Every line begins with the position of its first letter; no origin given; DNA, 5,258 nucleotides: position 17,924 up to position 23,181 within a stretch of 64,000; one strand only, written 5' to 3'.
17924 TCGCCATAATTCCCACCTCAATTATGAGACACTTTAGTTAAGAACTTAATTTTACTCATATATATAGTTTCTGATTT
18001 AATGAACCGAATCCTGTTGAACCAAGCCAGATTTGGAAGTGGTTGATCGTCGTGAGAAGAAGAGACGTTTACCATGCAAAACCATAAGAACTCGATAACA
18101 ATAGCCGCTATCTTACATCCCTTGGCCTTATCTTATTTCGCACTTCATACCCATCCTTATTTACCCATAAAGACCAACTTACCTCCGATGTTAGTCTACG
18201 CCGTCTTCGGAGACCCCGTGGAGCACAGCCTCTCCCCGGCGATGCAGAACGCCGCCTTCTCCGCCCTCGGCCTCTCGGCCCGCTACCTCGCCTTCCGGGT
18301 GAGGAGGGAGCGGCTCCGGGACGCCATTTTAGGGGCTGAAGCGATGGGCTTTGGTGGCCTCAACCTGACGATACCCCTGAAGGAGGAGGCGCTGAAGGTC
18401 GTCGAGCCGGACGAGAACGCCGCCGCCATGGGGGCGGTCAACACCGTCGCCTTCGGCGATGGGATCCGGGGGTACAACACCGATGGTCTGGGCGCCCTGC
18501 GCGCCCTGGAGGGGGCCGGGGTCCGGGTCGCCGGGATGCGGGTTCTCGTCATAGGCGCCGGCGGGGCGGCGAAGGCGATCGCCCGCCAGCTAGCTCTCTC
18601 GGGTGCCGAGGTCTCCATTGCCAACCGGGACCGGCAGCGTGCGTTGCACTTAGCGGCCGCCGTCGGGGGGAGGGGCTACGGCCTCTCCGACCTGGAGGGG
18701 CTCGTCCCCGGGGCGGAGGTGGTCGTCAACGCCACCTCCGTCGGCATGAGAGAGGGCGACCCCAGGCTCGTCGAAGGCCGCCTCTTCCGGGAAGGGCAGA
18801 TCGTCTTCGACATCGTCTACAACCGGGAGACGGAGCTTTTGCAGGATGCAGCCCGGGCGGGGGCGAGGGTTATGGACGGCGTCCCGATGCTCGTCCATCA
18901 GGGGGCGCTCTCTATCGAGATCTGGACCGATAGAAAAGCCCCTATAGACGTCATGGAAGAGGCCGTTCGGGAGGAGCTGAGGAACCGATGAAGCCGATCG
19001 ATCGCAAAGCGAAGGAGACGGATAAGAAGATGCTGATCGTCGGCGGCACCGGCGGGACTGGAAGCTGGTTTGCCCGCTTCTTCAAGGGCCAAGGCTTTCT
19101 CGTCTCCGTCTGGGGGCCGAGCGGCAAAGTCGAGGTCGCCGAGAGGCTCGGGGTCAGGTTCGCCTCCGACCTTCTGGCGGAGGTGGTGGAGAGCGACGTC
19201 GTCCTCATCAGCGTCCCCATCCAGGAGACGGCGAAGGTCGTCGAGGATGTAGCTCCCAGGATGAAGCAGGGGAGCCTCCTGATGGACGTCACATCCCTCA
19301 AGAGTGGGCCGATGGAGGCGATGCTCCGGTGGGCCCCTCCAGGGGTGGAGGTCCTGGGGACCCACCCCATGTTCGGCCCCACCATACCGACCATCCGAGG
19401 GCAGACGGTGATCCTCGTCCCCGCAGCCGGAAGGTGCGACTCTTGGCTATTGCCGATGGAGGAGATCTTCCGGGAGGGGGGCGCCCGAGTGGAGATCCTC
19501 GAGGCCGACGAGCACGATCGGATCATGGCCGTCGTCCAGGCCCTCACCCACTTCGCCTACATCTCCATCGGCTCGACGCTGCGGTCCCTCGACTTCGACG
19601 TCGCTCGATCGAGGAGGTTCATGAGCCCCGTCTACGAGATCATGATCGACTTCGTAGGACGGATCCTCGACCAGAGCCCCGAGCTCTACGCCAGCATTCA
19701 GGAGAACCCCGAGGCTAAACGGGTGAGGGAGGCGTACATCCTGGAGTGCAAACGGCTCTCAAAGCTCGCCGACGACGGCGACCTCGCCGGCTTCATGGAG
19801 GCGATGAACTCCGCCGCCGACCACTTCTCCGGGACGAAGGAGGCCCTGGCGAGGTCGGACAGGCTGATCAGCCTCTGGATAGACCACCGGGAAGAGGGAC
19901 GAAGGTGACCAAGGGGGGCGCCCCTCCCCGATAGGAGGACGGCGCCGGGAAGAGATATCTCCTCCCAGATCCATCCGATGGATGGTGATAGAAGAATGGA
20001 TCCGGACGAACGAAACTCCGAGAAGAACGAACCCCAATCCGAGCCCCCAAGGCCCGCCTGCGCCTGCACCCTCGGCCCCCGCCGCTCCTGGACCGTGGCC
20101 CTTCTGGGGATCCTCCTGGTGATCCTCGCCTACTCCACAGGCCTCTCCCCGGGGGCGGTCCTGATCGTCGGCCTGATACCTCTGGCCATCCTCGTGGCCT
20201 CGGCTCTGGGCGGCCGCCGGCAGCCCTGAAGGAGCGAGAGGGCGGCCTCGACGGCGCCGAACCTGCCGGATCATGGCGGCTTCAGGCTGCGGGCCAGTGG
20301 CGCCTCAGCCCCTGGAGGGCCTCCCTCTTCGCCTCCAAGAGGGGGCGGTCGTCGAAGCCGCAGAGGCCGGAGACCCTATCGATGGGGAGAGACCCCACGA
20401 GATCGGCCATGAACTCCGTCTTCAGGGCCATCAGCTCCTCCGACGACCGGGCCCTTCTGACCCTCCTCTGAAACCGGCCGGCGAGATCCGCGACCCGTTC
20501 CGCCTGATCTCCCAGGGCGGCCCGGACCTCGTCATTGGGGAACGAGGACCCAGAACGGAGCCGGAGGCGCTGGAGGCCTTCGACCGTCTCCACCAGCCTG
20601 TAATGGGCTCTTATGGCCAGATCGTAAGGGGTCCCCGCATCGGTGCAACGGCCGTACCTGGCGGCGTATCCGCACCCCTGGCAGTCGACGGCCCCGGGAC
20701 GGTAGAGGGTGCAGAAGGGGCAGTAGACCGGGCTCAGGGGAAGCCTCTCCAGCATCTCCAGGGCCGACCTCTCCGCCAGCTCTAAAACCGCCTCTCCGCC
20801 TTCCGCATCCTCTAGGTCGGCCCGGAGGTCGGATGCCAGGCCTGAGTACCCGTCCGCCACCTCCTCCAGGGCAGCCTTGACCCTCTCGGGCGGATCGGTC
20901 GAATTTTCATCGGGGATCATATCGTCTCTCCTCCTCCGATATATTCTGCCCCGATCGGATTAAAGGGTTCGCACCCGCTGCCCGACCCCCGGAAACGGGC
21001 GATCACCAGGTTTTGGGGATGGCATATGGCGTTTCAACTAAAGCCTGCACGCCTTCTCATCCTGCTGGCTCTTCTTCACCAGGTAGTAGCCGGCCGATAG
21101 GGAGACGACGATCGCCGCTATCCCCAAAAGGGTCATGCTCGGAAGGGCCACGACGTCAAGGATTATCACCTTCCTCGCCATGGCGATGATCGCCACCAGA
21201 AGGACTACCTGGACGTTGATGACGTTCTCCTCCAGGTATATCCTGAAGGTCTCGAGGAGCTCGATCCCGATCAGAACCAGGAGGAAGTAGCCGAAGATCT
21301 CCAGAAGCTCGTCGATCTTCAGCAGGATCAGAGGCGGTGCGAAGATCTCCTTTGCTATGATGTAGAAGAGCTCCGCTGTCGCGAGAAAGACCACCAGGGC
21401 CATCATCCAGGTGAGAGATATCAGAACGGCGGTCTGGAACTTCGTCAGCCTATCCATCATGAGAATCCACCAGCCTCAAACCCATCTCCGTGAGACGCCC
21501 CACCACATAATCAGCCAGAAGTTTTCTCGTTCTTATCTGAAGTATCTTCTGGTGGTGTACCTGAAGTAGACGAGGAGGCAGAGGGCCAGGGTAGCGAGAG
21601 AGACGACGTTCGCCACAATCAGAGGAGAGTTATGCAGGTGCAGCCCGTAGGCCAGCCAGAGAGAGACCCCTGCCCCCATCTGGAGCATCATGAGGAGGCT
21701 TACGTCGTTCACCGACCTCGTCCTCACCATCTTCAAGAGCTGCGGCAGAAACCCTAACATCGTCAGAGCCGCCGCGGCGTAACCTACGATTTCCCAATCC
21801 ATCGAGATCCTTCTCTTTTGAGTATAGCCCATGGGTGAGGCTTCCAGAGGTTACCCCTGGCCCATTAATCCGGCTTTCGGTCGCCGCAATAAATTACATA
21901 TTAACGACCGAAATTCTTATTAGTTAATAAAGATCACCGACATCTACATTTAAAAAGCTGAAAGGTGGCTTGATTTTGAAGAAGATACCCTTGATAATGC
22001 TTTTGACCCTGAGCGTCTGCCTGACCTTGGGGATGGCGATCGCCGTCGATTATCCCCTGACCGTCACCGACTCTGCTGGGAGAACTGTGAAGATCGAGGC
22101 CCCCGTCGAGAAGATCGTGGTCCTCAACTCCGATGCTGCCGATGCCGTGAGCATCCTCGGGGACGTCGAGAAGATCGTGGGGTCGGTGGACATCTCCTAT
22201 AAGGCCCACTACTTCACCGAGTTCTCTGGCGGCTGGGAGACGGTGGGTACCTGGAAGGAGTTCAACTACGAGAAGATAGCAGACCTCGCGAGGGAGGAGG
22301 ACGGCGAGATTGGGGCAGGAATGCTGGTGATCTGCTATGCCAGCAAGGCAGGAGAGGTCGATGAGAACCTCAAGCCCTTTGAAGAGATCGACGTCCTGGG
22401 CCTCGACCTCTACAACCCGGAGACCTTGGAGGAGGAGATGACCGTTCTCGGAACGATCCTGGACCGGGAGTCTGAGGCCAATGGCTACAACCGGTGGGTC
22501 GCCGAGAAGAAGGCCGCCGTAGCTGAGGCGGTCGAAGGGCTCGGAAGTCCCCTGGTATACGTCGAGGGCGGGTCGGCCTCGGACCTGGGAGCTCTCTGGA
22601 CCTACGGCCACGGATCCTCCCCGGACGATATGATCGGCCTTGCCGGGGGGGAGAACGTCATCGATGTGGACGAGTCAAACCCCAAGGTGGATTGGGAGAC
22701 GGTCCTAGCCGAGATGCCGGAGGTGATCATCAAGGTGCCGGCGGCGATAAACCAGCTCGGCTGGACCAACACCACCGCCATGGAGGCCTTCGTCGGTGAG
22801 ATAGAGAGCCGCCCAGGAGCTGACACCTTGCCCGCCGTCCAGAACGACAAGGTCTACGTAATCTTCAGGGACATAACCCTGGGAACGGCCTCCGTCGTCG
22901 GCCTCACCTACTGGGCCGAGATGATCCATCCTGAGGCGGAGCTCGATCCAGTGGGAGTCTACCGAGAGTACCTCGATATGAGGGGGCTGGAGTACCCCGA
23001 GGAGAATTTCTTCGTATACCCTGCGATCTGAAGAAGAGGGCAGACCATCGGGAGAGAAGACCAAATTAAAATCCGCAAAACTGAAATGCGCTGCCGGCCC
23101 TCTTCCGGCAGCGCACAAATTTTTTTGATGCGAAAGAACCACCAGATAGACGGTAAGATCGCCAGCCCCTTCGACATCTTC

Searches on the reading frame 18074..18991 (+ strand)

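Call 25: search_protein_families(library=pfam, proteins=[window:18074-18991:+], max_evalue=0.0001)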
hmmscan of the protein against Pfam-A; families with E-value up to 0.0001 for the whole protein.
window:18074-18991:+ (305 aa): 4 families
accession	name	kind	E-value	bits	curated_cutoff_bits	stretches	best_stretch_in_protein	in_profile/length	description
PF08501.16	Shikimate_dh_N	-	3.5e-25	88.5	27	1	44-125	1-83/83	Shikimate dehydrogenase substrate binding domain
PF18317.6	SDH_C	-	1e-13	51.2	25.8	1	269-299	1-31/31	Shikimate 5'-dehydrogenase C-terminal domain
PF01488.26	Shikimate_DH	-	3.4e-11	43.8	24.3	1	152-223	10-85/138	Shikimate / quinate 5-dehydrogenase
PF03807.23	F420_oxidored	-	3.5e-06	28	21.6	1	157-222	2-68/94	NADP oxidoreductase coenzyme F420-dependent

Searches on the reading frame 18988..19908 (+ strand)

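Call 25: search_protein_families(library=pfam, proteins=[window:18988-19908:+], max_evalue=0.0001)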
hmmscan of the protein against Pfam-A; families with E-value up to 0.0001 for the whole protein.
window:18988-19908:+ (306 aa): 3 families
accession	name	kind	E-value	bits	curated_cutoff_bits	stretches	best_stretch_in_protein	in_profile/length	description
PF02153.23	PDH_N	-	1.8e-21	76.7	26.5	1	28-169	1-153/154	Prephenate dehydrogenase, nucleotide-binding domain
PF20463.3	PDH_C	-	1.3e-17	64.4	22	1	173-274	2-101/102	Prephenate dehydrogenase, dimerization domain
PF02826.25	2-Hacid_dh_C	-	5.6e-06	26.3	25.1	1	7-99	30-124/178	D-isomer specific 2-hydroxyacid dehydrogenase, NAD binding domain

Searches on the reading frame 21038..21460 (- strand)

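Call 25: search_protein_families(library=pfam, proteins=[window:21038-21460:-], max_evalue=0.0001)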
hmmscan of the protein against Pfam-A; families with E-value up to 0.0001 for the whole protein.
window:21038-21460:- (140 aa): 1 family
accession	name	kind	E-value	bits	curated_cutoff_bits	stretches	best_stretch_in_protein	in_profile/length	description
PF06146.17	PsiE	-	8.3e-28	97.5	23.9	1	12-132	2-121/122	Phosphate-starvation-inducible E family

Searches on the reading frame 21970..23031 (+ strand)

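Call 25: search_protein_families(library=pfam, proteins=[window:21970-23031:+], max_evalue=0.0001)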
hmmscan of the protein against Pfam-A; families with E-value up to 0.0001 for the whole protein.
window:21970-23031:+ (353 aa): 1 family
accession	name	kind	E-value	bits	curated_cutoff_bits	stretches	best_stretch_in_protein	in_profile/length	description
PF01497.23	Peripla_BP_2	-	2.6e-16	60.2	27.5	1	139-298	80-231/235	Periplasmic binding protein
